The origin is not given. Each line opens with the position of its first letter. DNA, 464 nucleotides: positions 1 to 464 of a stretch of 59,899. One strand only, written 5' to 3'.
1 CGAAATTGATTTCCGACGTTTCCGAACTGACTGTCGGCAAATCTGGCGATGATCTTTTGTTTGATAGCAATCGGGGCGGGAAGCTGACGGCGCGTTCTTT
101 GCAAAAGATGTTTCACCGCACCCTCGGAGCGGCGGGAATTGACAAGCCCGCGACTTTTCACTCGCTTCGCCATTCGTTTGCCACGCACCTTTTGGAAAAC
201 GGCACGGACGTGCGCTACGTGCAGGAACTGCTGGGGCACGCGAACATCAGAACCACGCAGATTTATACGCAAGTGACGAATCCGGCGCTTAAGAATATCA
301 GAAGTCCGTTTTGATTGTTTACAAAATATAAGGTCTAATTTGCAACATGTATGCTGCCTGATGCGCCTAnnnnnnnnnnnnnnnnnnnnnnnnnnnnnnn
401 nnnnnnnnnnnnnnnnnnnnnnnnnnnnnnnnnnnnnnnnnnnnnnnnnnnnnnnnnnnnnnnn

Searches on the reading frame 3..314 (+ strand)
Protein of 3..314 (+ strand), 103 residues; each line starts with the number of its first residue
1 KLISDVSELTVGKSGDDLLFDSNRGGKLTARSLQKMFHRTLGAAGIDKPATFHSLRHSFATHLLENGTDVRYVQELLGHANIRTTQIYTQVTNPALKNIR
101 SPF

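Call 64: search_protein_families(library=pfam, proteins=[window:3-314:+], max_evalue=0.01)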
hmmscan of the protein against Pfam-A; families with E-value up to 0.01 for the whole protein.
window:3-314:+ (103 aa): 1 family
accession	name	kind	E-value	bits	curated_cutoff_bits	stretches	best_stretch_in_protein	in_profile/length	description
PF00589.27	Phage_integrase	-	1.9e-27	96.6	27.1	1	11-92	88-169/172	Phage integrase family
